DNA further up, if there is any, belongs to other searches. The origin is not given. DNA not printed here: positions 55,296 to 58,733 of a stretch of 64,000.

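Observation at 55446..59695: Two adjacent classical tyrosine-phosphatase genes, the first built as LRR-PTP-LRR with an internal module duplication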

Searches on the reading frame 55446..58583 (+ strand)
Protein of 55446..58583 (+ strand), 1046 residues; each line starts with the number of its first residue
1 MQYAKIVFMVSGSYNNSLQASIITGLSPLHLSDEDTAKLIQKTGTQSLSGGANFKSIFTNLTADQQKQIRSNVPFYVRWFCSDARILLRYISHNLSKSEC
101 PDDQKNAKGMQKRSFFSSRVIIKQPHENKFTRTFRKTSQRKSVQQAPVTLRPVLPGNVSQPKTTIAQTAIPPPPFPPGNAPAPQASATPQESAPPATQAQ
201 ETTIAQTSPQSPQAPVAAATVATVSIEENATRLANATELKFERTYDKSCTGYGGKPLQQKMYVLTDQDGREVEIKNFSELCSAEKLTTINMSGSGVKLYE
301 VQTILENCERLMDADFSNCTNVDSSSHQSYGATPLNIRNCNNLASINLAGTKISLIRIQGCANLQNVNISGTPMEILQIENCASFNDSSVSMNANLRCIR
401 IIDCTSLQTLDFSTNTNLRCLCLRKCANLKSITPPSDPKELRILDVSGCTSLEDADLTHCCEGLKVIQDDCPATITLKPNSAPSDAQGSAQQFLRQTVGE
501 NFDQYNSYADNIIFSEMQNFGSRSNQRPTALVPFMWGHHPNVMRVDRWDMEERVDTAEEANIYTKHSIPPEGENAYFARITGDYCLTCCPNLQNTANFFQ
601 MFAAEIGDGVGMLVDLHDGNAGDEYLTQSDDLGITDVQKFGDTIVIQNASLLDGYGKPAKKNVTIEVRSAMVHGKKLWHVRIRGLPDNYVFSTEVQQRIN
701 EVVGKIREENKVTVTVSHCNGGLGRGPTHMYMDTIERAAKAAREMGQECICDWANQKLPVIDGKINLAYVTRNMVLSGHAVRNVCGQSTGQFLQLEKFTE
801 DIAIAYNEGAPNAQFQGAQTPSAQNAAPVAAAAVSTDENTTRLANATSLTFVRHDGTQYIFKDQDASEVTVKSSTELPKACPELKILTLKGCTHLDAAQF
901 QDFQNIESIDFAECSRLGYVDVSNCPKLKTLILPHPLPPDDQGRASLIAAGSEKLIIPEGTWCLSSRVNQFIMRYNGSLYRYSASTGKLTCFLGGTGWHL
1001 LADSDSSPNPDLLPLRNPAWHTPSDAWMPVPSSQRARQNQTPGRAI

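Call 3: search_protein_families(library=pfam, proteins=[window:55446-58583:+], max_evalue=1)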
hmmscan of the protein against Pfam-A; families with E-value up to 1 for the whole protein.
window:55446-58583:+ (1046 aa): 10 families
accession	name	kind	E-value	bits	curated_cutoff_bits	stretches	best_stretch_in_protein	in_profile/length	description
PF23952.1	LRR_EndoS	-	1.5e-09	38.5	27.9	3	414-458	43-90/116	Endo-beta-N-acetylglucosaminidase EndoS LRR domain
PF12799.13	LRR_4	-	5e-08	33.4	27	1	416-457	1-42/44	Leucine Rich repeats (2 copies)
PF25013.1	LRR_Zer-1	-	0.00067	20.2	27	1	395-450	9-65/137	Zer-1-like, Leucine-rich repeats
PF13855.12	LRR_8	-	0.0023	18.1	27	0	338-373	22-60/61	Leucine rich repeat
PF25019.1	LRR_R13L1-DRL21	-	0.018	15.3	27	0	867-933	57-124/127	R13L1/DRL21 LRRs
PF23622.1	LRR_At1g61320_AtMIF1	-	0.05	13.4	26.9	0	374-453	72-154/384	At1g61320/AtMIF1, LRR domain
PF13054.11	DUF3915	-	0.075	13.4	26.9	1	336-371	44-78/126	Protein of unknown function (DUF3915)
PF05416.18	Peptidase_C37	-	0.087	11.8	20.2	1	257-326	55-119/535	Southampton virus-type processing peptidase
PF22554.1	Chap-C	-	0.11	13.6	27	1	774-817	19-62/91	TY-Chap C-terminal domain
PF17305.7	DUF5354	-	0.32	11.6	26.7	1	362-429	46-112/124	Family of unknown function (DUF5354)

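Call 4: search_protein_families(library=ncbifam, proteins=[window:55446-58583:+], max_evalue=1)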
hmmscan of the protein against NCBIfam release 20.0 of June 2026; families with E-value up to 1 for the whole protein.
window:55446-58583:+ (1046 aa): 0 families

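Call 9: search_solved_structures(query=window:55446-58583:+, max_evalue=10, show_alignments=2)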
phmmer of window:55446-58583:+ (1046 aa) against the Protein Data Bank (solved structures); distinct sequences matched with E-value up to 10: 11.
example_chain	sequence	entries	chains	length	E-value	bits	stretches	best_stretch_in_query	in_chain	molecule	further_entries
7crb_A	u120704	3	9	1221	8.7e-06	27.3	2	270-452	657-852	NAD+ hydrolase (NADase)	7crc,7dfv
6o60_C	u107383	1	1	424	1.2e-05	26.8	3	867-964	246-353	F-box/LRR-repeat protein 2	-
1fs2_A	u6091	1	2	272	0.28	12.4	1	279-413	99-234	SKP2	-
1fqv_A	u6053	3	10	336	0.42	11.8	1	279-412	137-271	SKP2 | S-phase kinase-associated protein 2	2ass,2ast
7o0u_C1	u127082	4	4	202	0.52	11.4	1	171-289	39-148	RC-S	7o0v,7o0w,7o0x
8glv_EM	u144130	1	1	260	0.61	11.2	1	282-384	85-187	Dynein regulatory complex subunit 6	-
7b5l_T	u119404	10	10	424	0.66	11.1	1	279-411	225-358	S-phase kinase-associated protein 2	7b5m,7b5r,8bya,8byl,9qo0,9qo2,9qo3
7z8t_F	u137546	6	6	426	0.67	11.1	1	279-411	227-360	S-phase kinase-associated protein 2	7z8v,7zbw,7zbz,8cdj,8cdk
8or0_E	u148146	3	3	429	0.68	11.1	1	279-411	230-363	S-phase kinase-associated protein 2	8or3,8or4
7spb_E1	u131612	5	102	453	1.1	10.4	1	152-237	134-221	TraB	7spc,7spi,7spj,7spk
7okn_A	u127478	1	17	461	1.1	10.4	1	152-237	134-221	TraB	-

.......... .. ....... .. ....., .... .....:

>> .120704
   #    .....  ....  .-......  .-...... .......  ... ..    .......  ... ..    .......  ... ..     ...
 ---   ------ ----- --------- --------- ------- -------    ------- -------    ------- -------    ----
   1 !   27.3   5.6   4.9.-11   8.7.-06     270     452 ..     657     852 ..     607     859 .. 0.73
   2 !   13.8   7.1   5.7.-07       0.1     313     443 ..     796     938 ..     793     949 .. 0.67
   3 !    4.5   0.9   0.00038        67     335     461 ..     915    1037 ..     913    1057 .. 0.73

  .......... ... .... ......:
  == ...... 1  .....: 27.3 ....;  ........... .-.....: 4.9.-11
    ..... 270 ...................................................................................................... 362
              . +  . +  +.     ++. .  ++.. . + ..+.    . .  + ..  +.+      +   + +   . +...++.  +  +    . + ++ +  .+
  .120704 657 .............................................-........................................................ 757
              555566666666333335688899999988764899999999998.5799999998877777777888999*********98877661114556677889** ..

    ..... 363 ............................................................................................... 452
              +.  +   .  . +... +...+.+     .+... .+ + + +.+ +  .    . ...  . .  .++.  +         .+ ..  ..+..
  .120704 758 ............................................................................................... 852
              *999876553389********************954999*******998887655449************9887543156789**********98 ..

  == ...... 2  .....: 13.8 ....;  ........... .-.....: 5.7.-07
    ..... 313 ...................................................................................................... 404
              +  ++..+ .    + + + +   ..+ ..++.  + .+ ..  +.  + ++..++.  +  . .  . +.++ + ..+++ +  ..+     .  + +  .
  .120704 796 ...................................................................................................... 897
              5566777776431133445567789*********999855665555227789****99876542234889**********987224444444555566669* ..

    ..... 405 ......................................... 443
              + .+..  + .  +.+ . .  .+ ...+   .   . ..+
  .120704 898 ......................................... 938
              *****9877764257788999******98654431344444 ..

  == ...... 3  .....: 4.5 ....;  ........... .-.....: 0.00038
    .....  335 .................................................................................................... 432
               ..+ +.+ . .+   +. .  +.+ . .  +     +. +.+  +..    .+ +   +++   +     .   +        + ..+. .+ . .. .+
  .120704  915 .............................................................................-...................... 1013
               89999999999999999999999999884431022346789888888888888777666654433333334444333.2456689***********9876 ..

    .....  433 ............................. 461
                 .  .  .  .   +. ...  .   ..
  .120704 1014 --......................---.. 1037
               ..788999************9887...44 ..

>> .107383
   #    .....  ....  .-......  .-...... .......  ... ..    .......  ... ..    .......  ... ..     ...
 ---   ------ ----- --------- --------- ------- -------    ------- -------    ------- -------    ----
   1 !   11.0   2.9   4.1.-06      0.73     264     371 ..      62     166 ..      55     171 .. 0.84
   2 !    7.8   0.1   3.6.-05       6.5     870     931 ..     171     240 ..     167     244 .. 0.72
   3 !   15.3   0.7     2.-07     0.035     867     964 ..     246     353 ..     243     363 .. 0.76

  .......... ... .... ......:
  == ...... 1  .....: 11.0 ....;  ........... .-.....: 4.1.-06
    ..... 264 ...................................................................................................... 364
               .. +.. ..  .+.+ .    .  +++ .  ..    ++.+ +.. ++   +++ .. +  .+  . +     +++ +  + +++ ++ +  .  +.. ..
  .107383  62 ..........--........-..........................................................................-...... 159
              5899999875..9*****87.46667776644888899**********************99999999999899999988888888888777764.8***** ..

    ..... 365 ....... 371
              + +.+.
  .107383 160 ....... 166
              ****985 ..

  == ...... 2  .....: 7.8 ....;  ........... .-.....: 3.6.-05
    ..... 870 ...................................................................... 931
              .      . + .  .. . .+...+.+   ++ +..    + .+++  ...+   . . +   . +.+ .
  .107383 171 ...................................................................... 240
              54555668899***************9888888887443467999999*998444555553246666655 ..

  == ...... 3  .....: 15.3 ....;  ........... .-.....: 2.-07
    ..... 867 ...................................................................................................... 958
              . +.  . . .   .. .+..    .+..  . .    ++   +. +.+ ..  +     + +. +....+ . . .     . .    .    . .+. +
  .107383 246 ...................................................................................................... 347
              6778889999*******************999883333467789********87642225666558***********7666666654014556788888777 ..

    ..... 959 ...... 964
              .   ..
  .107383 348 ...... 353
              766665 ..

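Call 66: find_encoding_contigs(protein=window:55446-58583:+, flank=10000, max_places=4)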
Protein window:55446-58583:+ (1046 aa): no gene with exactly this product is on record in the collection.
